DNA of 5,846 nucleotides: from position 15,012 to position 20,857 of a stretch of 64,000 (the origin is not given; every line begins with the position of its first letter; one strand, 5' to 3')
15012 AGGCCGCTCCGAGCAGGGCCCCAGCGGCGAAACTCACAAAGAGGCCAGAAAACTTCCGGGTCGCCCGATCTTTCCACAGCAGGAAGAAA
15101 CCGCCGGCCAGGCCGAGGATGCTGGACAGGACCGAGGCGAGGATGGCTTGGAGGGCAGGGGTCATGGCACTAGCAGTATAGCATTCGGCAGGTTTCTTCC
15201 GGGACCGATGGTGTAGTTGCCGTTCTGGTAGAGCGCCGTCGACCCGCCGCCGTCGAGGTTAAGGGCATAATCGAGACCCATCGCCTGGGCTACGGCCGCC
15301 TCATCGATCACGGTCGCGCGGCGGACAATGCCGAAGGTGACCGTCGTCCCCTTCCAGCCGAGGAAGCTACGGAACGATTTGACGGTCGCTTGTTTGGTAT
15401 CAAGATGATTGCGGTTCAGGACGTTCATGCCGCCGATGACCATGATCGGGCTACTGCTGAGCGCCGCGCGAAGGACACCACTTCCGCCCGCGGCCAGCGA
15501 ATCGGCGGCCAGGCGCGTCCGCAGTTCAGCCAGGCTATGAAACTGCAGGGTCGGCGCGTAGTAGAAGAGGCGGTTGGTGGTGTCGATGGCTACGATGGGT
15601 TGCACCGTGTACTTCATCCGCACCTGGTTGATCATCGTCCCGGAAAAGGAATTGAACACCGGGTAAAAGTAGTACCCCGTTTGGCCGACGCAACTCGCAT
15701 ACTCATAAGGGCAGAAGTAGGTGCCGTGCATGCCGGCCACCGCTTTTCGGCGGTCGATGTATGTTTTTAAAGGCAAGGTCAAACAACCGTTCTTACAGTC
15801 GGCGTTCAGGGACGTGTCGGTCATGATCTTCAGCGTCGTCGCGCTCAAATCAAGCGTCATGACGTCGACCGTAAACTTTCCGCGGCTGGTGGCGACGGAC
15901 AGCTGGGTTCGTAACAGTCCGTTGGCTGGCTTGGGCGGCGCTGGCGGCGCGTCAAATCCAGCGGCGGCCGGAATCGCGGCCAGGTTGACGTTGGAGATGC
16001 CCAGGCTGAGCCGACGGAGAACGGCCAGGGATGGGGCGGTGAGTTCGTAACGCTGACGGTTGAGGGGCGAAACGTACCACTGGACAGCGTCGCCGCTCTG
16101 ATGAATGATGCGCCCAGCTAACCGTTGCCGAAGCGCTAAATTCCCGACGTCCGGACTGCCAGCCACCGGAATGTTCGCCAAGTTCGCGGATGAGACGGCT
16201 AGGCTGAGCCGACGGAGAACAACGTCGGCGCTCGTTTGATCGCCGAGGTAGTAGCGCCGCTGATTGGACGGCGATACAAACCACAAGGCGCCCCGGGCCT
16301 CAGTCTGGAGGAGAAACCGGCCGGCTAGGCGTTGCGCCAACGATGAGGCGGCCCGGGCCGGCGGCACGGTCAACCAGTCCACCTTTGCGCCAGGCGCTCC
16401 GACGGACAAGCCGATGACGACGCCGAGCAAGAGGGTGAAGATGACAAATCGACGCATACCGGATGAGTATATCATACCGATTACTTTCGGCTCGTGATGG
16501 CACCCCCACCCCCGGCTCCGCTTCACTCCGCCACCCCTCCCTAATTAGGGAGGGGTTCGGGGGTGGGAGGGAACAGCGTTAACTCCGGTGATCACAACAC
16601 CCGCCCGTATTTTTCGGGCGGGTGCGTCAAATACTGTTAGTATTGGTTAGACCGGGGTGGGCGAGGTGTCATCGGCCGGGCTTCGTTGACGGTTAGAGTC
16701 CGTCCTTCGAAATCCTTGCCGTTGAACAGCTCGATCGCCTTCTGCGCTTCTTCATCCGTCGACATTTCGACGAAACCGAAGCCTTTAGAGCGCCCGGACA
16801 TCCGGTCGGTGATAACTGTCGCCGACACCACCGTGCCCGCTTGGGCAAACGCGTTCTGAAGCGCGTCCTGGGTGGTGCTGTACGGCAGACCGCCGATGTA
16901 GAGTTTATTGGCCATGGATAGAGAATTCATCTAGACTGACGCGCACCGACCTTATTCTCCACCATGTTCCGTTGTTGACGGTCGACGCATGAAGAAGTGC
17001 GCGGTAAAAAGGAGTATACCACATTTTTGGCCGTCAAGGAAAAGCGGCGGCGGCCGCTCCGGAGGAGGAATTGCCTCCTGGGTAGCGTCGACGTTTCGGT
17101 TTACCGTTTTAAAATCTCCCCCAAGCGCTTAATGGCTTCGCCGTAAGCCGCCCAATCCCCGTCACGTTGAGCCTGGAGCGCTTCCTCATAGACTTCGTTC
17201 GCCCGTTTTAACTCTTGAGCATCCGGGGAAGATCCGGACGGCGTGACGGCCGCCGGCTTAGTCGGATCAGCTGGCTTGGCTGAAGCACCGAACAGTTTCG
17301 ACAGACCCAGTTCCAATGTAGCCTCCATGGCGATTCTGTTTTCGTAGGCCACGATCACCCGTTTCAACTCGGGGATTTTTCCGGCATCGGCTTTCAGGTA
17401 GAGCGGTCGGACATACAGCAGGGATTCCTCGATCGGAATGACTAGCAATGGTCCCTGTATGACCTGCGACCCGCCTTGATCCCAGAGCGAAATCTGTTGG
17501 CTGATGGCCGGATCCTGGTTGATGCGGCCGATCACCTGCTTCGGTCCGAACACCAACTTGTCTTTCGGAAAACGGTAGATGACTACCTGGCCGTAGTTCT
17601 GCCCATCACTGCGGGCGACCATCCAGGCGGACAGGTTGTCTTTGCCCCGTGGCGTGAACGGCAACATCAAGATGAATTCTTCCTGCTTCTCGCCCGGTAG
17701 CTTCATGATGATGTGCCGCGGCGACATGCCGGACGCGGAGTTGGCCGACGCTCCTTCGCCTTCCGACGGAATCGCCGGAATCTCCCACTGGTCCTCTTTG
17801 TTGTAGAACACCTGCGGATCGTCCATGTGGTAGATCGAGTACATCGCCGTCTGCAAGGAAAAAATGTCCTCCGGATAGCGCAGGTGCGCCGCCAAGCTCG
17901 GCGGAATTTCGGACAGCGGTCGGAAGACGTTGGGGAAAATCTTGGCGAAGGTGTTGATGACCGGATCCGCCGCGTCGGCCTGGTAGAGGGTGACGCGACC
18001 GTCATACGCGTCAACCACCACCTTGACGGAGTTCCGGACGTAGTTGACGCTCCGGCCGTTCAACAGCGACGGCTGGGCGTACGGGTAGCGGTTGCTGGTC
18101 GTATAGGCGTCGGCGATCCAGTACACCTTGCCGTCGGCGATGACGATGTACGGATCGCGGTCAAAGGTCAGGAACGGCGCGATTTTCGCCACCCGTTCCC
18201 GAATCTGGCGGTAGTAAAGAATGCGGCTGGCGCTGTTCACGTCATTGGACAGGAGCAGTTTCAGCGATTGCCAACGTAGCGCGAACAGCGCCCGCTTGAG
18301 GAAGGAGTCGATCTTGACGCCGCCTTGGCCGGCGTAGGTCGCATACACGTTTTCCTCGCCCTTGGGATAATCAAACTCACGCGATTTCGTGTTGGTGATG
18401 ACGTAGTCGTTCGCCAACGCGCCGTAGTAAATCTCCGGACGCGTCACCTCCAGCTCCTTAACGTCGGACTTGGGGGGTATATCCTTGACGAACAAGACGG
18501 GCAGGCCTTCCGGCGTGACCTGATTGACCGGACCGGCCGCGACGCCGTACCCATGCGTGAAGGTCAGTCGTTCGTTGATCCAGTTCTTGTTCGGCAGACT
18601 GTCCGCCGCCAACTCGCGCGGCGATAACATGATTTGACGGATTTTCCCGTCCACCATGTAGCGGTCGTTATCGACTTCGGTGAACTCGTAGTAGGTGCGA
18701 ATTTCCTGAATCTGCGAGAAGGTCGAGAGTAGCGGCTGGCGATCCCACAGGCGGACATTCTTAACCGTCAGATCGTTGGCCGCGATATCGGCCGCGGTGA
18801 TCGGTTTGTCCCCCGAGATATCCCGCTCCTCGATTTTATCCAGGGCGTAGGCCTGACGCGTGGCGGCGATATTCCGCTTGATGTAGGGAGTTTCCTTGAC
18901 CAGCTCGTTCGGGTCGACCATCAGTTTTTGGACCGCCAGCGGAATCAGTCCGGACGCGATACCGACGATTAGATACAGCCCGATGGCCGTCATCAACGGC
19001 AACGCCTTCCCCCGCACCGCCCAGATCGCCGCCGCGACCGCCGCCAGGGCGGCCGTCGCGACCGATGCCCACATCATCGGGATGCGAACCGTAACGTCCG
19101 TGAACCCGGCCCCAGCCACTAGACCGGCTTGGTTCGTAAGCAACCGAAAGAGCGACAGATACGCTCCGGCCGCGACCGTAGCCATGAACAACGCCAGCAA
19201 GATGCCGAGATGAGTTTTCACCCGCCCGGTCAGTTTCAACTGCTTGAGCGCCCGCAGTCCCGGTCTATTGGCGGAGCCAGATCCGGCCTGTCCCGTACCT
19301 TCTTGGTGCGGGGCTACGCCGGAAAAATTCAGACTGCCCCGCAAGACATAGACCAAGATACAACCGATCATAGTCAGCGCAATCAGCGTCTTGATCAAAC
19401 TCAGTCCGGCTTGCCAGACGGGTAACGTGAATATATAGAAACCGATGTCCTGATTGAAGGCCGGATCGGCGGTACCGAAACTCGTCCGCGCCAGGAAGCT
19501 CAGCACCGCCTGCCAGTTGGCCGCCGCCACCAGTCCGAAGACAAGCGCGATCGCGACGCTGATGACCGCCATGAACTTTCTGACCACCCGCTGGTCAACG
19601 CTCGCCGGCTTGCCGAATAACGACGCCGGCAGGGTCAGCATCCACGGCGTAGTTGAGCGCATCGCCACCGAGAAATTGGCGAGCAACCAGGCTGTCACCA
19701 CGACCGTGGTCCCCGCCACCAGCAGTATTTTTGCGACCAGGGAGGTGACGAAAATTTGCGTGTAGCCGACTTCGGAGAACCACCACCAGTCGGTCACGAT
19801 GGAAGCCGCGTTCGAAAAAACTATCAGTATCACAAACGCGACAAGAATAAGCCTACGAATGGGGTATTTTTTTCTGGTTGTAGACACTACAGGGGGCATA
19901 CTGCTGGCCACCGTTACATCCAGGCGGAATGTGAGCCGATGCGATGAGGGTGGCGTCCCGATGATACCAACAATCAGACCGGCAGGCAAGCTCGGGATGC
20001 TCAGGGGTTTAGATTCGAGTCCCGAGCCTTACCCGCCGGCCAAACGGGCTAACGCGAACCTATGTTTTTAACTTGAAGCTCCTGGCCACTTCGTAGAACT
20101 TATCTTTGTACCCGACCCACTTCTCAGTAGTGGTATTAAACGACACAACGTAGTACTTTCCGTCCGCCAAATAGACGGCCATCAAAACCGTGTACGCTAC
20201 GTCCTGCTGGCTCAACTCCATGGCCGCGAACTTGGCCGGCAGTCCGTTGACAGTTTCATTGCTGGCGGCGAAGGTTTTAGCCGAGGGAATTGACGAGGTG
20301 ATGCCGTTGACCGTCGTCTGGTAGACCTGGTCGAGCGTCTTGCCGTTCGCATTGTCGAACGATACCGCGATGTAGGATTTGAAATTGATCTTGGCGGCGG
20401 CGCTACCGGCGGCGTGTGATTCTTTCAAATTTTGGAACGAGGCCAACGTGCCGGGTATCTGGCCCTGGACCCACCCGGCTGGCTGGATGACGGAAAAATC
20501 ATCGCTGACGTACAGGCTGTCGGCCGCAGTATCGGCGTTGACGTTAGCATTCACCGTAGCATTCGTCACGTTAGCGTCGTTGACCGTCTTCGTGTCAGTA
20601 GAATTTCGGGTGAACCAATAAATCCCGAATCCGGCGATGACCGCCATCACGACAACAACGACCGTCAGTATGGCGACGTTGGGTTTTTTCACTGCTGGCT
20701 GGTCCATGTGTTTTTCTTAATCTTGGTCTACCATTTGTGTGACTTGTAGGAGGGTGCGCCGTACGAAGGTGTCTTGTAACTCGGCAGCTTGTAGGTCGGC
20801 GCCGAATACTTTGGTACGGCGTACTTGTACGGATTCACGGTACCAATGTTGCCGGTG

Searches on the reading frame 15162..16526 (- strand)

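Call 52: search_protein_families(library=pfam, proteins=[window:15162-16526:-], max_evalue=0.00001)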
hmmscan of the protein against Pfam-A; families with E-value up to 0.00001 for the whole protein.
window:15162-16526:- (454 aa): 1 family
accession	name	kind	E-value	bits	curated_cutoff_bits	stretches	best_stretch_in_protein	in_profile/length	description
PF09992.14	NAGPA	-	4.1e-11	43.8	25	1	349-452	60-168/169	Phosphodiester glycosidase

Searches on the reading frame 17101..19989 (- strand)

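Call 53: search_protein_families(library=pfam, proteins=[window:17101-19989:-], max_evalue=0.00001)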
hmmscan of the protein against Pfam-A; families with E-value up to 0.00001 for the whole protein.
window:17101-19989:- (962 aa): 1 family
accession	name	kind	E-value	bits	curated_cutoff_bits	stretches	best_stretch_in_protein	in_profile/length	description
PF03699.18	UPF0182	-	2.4e-294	978.8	27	1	47-836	4-770/770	Uncharacterised protein family (UPF0182)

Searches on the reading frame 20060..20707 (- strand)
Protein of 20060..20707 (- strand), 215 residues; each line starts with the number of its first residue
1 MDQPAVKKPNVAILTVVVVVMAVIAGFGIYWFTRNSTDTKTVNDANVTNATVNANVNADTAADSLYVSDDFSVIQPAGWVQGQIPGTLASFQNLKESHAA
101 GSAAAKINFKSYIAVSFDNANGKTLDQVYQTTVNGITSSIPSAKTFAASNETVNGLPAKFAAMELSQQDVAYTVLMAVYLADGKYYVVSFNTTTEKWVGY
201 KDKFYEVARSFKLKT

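Call 53: search_protein_families(library=pfam, proteins=[window:20060-20707:-], max_evalue=0.00001)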
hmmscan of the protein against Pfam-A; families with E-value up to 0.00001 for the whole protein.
window:20060-20707:- (215 aa): 1 family
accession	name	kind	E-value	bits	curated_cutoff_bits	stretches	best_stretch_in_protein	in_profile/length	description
PF01789.22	PsbP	-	8.7e-08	32.8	23.5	1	68-212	10-154/155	PsbP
